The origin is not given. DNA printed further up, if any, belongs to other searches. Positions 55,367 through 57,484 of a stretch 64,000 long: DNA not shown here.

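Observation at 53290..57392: AT-rich Type IIS-like restriction-modification island: two Dam-class methyltransferases plus a roughly 600-aa AlwI/PleI/BstNBI-like endonuclease, flanked by REP-like repeats and a bidirectional terminator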

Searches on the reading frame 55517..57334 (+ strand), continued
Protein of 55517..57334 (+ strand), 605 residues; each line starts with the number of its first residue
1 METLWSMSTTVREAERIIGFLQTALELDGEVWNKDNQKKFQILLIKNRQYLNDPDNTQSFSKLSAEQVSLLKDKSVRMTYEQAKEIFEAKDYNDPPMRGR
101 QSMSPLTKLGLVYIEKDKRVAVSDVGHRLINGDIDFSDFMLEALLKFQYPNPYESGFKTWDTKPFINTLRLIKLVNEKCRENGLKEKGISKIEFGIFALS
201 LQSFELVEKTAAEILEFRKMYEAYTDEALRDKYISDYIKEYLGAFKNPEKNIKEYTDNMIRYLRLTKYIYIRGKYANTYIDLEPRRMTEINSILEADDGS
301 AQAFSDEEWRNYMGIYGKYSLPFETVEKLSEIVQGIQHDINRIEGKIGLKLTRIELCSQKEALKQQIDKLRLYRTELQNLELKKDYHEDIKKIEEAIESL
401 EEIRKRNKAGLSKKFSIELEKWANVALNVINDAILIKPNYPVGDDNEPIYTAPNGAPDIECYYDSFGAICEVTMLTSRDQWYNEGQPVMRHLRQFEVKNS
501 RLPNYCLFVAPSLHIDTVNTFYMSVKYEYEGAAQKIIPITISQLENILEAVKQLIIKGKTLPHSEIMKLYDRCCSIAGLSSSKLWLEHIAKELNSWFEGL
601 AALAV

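Call 47: get_annotated_region(hit=H2, flank=4000)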
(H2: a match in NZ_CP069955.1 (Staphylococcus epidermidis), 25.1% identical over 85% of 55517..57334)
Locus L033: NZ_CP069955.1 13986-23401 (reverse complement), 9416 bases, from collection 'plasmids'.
description: Staphylococcus epidermidis strain FDAARGOS_1364 plasmid unnamed2
organism: Staphylococcus epidermidis (NCBI taxid 1282)
taxonomy: Bacteria; Bacillota; Bacilli; Bacillales; Staphylococcaceae; Staphylococcus; Staphylococcus epidermidis
host: -; source: -; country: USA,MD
typing (MOB-suite, as given by PLSDB): mobilizable; replicon rep_cluster_1215; relaxase MOBQ
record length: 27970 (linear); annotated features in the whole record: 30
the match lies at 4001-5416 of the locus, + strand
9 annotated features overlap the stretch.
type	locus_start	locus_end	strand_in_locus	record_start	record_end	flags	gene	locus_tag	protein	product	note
CDS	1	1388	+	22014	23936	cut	-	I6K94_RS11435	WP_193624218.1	MobA/MobL family protein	-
CDS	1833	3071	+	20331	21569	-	-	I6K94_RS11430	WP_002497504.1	DNA adenine methylase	GO:0032775 - DNA methylation on adenine [Evidence IEA]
CDS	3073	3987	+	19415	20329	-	-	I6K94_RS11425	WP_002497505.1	Dam family site-specific DNA-(adenine-N6)-methyltransferase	GO:0006306 - DNA methylation [Evidence IEA]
CDS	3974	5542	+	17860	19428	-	-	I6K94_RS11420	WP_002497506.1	AlwI family type II restriction endonuclease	-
CDS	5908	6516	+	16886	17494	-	-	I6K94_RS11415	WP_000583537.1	recombinase family protein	GO:0006310 - DNA recombination [Evidence IEA]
predicted_resistance_gene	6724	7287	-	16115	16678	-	qacR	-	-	multidrug-binding transcriptional regulator QacR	predicted by amrfinderplus; class QUATERNARY AMMONIUM; identity 99.47%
CDS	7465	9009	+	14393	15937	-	-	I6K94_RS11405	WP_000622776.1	quaternary ammonium compound efflux MFS transporter QacA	-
predicted_resistance_gene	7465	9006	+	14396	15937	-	qacA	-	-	quaternary ammonium compound efflux MFS transporter QacA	predicted by amrfinderplus; class QUATERNARY AMMONIUM; identity 100.0%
CDS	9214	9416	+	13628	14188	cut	-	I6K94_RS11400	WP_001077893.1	hypothetical protein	-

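Call 68: search_protein_families(library=padloc, proteins=[L032:1881-3803:+, L032:3804-5525:+, L033:3974-5542:+], max_evalue=1e-20)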
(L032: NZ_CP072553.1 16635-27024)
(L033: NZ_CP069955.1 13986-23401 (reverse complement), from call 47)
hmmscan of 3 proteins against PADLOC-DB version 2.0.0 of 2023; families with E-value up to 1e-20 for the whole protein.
L032:1881-3803:+ (640 aa): 16 families
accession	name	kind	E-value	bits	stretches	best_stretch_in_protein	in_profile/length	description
PDLC03261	MTase_II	-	1.3e-303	1006.3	1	19-640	23-643/643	Type II methyltransferase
PDLC03294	MTase_II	-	4.9e-98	326.1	1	18-282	2-270/272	Type II methyltransferase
PDLC03735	oMTase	-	1.1e-80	269.1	1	20-282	7-281/284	orphan methyltransferase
PDLC03729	oMTase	-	1.8e-67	225.8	1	19-280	3-265/275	orphan methyltransferase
PDLC03266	MTase_II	-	8.4e-62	207.2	1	16-267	10-266/285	Type II methyltransferase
PDLC03287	MTase_II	-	5e-37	126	1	310-637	2-334/646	Type II methyltransferase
PDLC03247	MTase_II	-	7.2e-36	121.8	1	21-286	3-268/282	Type II methyltransferase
PDLC03344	MTase_II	-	3.2e-34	116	1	20-158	3-147/154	Type II methyltransferase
PDLC03385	MTase_II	-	1.5e-29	101.4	1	305-619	5-318/336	Type II methyltransferase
PDLC03253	MTase_II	-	4.7e-29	99.9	1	20-280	3-251/253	Type II methyltransferase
PDLC03264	MTase_II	-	2.2e-26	90.8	1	16-275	6-274/306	Type II methyltransferase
PDLC03298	MTase_II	-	5.7e-26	89.5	1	310-621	3-309/362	Type II methyltransferase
PDLC03257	MTase_II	-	2.4e-25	87.5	1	310-638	14-338/343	Type II methyltransferase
PDLC03383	MTase_II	-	9.5e-25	85.6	0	18-243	16-261/318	Type II methyltransferase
PDLC03717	oMTase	-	3.2e-23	80.5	1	21-286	3-269/285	orphan methyltransferase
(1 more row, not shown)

L032:3804-5525:+ (573 aa): 1 family
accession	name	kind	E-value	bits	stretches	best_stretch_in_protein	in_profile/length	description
PDLC03463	REase_II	-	9e-120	398.9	1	16-568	1-559/570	Type II restriction enzyme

L033:3974-5542:+ (522 aa): 2 families
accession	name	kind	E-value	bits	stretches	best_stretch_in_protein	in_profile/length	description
PDLC03507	REase_II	-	2.6e-211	700.9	1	5-521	6-540/542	Type II restriction enzyme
PDLC03393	REase_II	-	3e-28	96.5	0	379-482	433-538/624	Type II nicking endonuclease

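Call 81: find_encoding_contigs(protein=P0016, flank=6000, max_places=6)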
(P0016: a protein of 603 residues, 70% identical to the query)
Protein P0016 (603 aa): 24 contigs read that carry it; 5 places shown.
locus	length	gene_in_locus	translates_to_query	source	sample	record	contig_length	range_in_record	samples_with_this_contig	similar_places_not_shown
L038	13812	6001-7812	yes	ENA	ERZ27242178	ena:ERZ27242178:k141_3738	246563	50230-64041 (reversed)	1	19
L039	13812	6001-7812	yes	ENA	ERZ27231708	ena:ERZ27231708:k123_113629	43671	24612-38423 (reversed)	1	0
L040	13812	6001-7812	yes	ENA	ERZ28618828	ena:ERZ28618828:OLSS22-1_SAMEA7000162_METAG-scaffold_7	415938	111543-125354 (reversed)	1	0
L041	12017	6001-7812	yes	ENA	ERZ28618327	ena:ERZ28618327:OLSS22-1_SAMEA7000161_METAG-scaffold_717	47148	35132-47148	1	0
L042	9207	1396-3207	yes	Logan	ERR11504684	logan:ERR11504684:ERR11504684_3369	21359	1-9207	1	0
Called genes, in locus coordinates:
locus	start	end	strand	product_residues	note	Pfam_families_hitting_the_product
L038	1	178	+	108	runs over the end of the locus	PF13175:AAA_15, PF13304:AAA_21 (weak)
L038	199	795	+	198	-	-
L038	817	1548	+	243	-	-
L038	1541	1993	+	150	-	PF05168:HEPN (weak)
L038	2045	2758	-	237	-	PF00589:Phage_integrase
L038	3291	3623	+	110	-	-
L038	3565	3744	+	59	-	-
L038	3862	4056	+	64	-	PF13443:HTH_26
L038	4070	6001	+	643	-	PF02086:MethyltransfD12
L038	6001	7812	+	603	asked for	PF09491:RE_AlwI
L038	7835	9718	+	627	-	PF03235:GmrSD_N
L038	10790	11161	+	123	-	PF10825:DUF2752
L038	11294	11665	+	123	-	PF13828:DUF4190 (weak)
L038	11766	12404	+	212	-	-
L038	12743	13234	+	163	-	PF01257:2Fe-2S_thioredx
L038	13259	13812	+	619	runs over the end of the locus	PF01257:2Fe-2S_thioredx, PF01512:Complex1_51K, PF10589:NADH_4Fe-4S, PF14697:Fer4_21 (weak), PF00037:Fer4, PF12837:Fer4_6 (weak), PF12838:Fer4_7, PF13187:Fer4_9 (weak), +3 more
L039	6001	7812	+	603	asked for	PF09491:RE_AlwI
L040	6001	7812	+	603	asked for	PF09491:RE_AlwI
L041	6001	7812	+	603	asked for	PF09491:RE_AlwI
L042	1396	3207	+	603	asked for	PF09491:RE_AlwI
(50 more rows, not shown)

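Call 87: predict_structure(alignment_id=A1)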
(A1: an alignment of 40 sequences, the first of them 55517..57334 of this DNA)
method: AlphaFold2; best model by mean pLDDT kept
length: 605 residues; sequences in the alignment: 40
mean_pLDDT: 86.7   pTM: 0.81
mean pLDDT of the five models: 86.7, 86.5, 84.8, 83.7, 81.1
residues with pLDDT >= 90: 303; 70-90: 240; 50-70: 60; < 50: 2
segments of 3 or more residues with pLDDT < 50: none
pLDDT, mean of each block of 10 residues (from residue 1): 79 76 95 96 91 66 85 82 94 90 90 91 95 90 94 82 97 98 93 95 97 96 90 94 91 87 89 74 95 97 92 93 96 95 91 91 94 84 82 87 71 69 83 72 63 68 89 65 67 90 92 82 86 91 92 85 86 90 92 90 60
secondary structure, 60 per line:
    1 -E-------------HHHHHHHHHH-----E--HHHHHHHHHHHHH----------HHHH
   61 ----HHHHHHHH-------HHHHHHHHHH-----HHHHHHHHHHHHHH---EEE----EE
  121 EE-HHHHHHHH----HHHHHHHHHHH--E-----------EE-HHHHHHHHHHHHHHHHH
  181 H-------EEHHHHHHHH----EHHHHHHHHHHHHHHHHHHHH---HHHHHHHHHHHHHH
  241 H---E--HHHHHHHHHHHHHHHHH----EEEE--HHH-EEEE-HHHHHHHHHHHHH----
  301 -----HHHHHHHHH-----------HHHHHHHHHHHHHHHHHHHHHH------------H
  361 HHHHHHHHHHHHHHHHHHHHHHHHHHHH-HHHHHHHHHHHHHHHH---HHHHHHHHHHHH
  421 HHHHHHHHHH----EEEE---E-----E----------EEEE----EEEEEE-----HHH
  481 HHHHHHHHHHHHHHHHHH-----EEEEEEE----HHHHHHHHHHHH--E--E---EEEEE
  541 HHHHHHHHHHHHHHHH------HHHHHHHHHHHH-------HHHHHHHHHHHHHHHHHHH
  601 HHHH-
elements in order: H16-25 H34-46 H57-60 H65-72 H80-89 H95-108 E112-114 E119-122 H124-131 H136-146 H164-181 H191-198 H204-223 H227-241 H248-264 E269-272 E279-282 H284-296 H306-314 H326-347 H360-388 H390-405 H409-430 E435-438 E459-462 E467-472 H478-498 E504-510 H515-526 E536-540 H541-556 H563-574 H582-604

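Call 89: fold_search(model_id=the predicted structure, library=pdb)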
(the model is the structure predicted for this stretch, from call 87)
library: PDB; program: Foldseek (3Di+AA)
matches with E <= 10: 213; with E <= 0.001: 9
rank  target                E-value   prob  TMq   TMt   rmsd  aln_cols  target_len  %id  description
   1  6qnz_B                2.6e-27  1.00  0.74  0.78   5.7       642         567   20  Crystal structure of the site-specific DNA nickase N.BspD6I E418A Mutant (released 2020-03-04)
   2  5lhc_A                6.4e-27  1.00  0.74  0.77   4.9       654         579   20  The structure of D456A mutant of Nt.BspD6I nicking endonuclease at 0.24 nm resolution . (released 2017-08-16)
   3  2ewf                  7.0e-27  1.00  0.76  0.78   4.8       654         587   21  Crystal structure of the site-specific DNA nickase N.BspD6I (released 2006-11-21)
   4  5liq_A                1.4e-26  1.00  0.75  0.78   5.2       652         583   20  The structure of C160S,C508S,C578S mutant of Nt.BspD6I nicking endonuclease at 0.185 nm resolution . (released 2017-08-02)
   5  6qnz_A                1.4e-26  1.00  0.74  0.78   4.8       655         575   20  Crystal structure of the site-specific DNA nickase N.BspD6I E418A Mutant (released 2020-03-04)
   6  5liq_B                2.4e-26  1.00  0.74  0.77   5.0       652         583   21  The structure of C160S,C508S,C578S mutant of Nt.BspD6I nicking endonuclease at 0.185 nm resolution . (released 2017-08-02)
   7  5liz                  6.1e-26  1.00  0.75  0.78   4.6       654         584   21  The structure of Nt.BspD6I nicking endonuclease with all cysteines mutated by serine residues at 0.19 nm resolution . (released 2017-08-02)
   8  5lhc_B                6.4e-26  1.00  0.74  0.77   5.4       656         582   20  The structure of D456A mutant of Nt.BspD6I nicking endonuclease at 0.24 nm resolution . (released 2017-08-16)
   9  2p14                  1.4e-08  1.00  0.28  0.83   3.2       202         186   19  Crystal structure of small subunit (R.BspD6I2) of the heterodimeric restriction endonuclease R.BspD6I (released 2008-03-11)
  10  8q43_A                1.5e-01  0.54  0.16  0.22  19.6       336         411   10  Crystal structure of cA4-bound Can2 (E341A) in complex with oligo-C DNA (released 2023-11-22)
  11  9fny_A4               1.7e-01  0.33  0.15  0.26  17.9       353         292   14  PF30S-PF30S dimer mediated by aRDF from P. furiosus (Structure I) (released 2025-01-15)
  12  6ko5_A                1.8e-01  0.07  0.08  0.10  27.9       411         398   11  Complex structure of Ghrelin receptor with Fab (released 2020-08-12)
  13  8q44_B                2.8e-01  0.33  0.15  0.19  19.6       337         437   11  Crystal structure of cA4-bound Can2 (E364R) in complex with oligo-T DNA (released 2023-11-22)
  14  9fny_B4               2.8e-01  0.28  0.15  0.26  17.6       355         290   12  PF30S-PF30S dimer mediated by aRDF from P. furiosus (Structure I) (released 2025-01-15)
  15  9fnz_A4               3.3e-01  0.23  0.14  0.25  17.7       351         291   13  PF30S-PF30S dimer mediated by aRDF from P. furiosus (Structure II) (released 2025-01-15)
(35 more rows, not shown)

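Call 91: find_related_loci(query=window:55517-57334:+, collection=viral_contigs, flank=5000)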
Query window:55517-57334:+ (605 aa) in viral_contigs; peptide patterns used: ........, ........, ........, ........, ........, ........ (x = any residue, [..] = any of these).
6 stretches matched a pattern, but none encodes a relative of the query by tblastn (E <= 1e-3).

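Call 92: find_related_loci(query=A1, collection=viral_contigs, flank=5000)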
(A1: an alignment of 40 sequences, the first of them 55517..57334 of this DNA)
Query A1 (605 aa) in viral_contigs; peptide patterns used: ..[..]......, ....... (x = any residue, [..] = any of these).
29 stretches matched a pattern; 1 encode a relative of the query (tblastn E <= 1e-3); 1 distinct loci.
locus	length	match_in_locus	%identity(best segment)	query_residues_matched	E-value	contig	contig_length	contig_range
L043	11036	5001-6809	55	1-600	0e+0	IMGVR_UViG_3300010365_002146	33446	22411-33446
